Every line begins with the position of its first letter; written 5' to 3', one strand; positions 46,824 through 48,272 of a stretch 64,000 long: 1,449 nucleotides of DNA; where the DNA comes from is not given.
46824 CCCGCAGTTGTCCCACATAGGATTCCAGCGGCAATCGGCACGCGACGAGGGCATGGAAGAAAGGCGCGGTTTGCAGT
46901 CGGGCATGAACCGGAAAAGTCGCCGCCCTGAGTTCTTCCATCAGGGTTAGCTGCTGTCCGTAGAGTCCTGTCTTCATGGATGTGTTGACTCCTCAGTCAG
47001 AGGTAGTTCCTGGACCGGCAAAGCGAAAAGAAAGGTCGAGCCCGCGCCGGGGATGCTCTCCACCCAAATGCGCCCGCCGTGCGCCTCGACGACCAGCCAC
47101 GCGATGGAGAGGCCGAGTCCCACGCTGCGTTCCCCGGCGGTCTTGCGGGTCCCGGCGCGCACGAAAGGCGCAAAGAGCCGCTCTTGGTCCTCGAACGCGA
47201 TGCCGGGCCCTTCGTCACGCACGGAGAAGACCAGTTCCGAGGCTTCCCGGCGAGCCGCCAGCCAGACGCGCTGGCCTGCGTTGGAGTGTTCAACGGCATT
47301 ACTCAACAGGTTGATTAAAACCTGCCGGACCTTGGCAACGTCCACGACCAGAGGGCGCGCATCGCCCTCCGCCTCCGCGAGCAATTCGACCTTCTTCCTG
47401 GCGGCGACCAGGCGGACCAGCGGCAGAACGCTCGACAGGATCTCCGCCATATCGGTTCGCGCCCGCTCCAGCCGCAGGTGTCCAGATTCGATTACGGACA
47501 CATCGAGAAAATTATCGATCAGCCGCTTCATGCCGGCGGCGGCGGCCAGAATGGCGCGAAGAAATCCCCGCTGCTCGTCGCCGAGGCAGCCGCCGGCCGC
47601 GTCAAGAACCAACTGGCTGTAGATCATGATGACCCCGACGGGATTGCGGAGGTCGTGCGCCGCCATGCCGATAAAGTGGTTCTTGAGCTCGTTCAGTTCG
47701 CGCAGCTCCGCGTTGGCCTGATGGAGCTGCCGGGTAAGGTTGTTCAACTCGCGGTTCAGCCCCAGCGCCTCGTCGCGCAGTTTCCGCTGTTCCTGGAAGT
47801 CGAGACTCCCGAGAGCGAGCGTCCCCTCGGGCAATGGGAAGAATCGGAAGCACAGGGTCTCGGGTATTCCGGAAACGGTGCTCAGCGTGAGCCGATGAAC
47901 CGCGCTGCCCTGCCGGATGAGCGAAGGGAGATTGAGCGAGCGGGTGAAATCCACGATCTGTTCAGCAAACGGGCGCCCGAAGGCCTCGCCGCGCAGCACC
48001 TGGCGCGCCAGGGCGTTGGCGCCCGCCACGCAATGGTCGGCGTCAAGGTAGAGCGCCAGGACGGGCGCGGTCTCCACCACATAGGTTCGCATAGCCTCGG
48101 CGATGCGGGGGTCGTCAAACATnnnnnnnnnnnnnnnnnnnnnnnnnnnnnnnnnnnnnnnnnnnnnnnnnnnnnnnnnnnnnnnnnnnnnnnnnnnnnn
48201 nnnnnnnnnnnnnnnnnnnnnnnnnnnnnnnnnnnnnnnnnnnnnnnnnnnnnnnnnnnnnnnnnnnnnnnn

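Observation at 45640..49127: Operon coupling a stand-alone B12-binding domain protein, a PAS histidine kinase, and a heme-oxygenase fusion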

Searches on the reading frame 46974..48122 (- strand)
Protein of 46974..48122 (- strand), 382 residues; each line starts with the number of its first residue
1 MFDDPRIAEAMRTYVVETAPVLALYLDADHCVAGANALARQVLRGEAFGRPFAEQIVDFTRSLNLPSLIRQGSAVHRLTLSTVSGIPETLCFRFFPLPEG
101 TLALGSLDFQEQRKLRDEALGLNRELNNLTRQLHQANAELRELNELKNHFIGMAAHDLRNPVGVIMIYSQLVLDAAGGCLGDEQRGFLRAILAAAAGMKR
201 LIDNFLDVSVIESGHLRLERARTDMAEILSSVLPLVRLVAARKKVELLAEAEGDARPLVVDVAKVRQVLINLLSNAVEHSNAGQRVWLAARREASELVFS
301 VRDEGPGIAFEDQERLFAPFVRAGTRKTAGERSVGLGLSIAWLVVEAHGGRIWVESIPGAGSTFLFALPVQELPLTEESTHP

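Call 3: search_protein_families(library=pfam, proteins=[window:46974-48122:-], max_evalue=0.1)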
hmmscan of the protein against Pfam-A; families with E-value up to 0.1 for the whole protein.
window:46974-48122:- (382 aa): 4 families
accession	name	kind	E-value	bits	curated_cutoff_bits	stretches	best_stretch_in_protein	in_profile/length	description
PF02518.31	HATPase_c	-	4.4e-26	91.9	26.4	1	261-371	2-110/111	Histidine kinase-, DNA gyrase B-, and HSP90-like ATPase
PF00512.31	HisKA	-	6.4e-13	49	26.9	1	147-214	2-66/66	His Kinase A (phospho-acceptor) domain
PF13581.12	HATPase_c_2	-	0.0025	18.2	27.4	1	260-312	27-83/127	Histidine kinase-like ATPase domain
PF15387.11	DUF4611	-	0.039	14.6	32.1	0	241-282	11-54/96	Domain of unknown function (DUF4611)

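Call 4: search_protein_families(library=ncbifam, proteins=[window:46974-48122:-], max_evalue=0.1)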
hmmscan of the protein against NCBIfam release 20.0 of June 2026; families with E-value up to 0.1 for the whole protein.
window:46974-48122:- (382 aa): 85 families (the best 25 are shown)
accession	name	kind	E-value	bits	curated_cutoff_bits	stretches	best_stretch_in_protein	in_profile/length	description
TIGR02956.1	TMAO_torS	equivalog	1.1e-42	146.2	676.5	1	122-376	439-688/967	TMAO reductase system sensor histidine kinase/response regulator TorS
NF038297.2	hybrid_HK_HrmK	equivalog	2.2e-42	145.5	725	1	125-373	213-460/607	hybrid histidine kinase/response regulator HrmK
NF046044.1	PnpS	equivalog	1.6e-41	142.6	400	1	138-369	161-390/390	two-component system histidine kinase PnpS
NF006800.0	PRK09303.1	equivalog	4.3e-40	137.8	342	1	126-371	130-378/383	histidine kinase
TIGR02966.1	phoR_proteo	equivalog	1.2e-38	133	334.2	1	139-367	106-332/333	phosphate regulon sensor histidine kinase PhoR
NF041880.1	EPS_EpsF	equivalog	2e-37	128.8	900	1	135-369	262-492/492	response regulator EpsF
NF033092.0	HK_WalK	equivalog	2.3e-37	128.9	725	1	141-370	366-594/594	cell wall metabolism sensor histidine kinase WalK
NF011874.0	PRK15347.1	equivalog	2.5e-37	128.4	852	1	122-373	373-617/921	two component system sensor kinase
NF047874.1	MASE3_PAS_HK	subfamily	1.3e-35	123.4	560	1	134-375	385-630/655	MASE3 domain-containing sensor histidine kinase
NF040691.1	MtrAB_MtrB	equivalog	7.1e-34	117.7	450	1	102-371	226-493/507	MtrAB system histidine kinase MtrB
NF045595.1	HK_scytonemin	equivalog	4.5e-33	114.5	865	1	131-370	399-635/637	scytonemin biosynthesis sensor histidine kinase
NF008302.0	PRK11091.1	equivalog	9.9e-33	113.3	838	1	135-373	271-508/779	aerobic respiration two-component sensor histidine kinase ArcB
NF007793.0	PRK10490.1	equivalog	2.3e-32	112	1123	1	122-379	638-891/895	two-component system sensor histidine kinase KdpD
NF033091.0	HK_VanS_ACDEFG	equivalog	1.4e-31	109.7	400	1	110-356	37-281/293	vancomycin resistance histidine kinase VanS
TIGR01386.1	cztS_silS_copS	subfamily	4.1e-31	108.4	292.55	1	123-369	217-457/457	heavy metal sensor histidine kinase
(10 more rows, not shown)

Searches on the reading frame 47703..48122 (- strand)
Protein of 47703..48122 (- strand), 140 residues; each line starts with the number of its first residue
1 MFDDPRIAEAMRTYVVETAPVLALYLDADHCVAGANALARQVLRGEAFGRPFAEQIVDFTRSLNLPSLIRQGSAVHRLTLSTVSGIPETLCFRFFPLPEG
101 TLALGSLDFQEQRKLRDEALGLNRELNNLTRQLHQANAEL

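Call 61: search_protein_families(library=pfam, proteins=[window:47703-48122:-], max_evalue=10)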
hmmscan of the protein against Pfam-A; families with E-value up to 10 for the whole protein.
window:47703-48122:- (140 aa): 0 families

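Call 67: search_solved_structures(query=A4, max_evalue=10, show_alignments=2)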
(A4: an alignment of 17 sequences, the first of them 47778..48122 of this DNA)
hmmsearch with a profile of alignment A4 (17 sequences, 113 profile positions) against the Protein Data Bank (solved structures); distinct sequences matched with E-value up to 10: 6.
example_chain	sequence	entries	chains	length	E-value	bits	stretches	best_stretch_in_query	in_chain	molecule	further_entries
7yrt_A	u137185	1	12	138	0.00026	24.4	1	15-64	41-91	histidine kinase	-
9p6i_A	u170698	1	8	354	0.00083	22.8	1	15-63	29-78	histidine kinase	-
3a0v_A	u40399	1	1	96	0.059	16.8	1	23-80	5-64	Sensor protein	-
3a0s_A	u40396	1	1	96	0.18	15.3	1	23-79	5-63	Sensor protein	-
3a0r_A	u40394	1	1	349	0.71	13.3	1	20-79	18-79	Sensor protein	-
2m28_A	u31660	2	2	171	1.2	12.6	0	29-56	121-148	Calcium-binding protein 4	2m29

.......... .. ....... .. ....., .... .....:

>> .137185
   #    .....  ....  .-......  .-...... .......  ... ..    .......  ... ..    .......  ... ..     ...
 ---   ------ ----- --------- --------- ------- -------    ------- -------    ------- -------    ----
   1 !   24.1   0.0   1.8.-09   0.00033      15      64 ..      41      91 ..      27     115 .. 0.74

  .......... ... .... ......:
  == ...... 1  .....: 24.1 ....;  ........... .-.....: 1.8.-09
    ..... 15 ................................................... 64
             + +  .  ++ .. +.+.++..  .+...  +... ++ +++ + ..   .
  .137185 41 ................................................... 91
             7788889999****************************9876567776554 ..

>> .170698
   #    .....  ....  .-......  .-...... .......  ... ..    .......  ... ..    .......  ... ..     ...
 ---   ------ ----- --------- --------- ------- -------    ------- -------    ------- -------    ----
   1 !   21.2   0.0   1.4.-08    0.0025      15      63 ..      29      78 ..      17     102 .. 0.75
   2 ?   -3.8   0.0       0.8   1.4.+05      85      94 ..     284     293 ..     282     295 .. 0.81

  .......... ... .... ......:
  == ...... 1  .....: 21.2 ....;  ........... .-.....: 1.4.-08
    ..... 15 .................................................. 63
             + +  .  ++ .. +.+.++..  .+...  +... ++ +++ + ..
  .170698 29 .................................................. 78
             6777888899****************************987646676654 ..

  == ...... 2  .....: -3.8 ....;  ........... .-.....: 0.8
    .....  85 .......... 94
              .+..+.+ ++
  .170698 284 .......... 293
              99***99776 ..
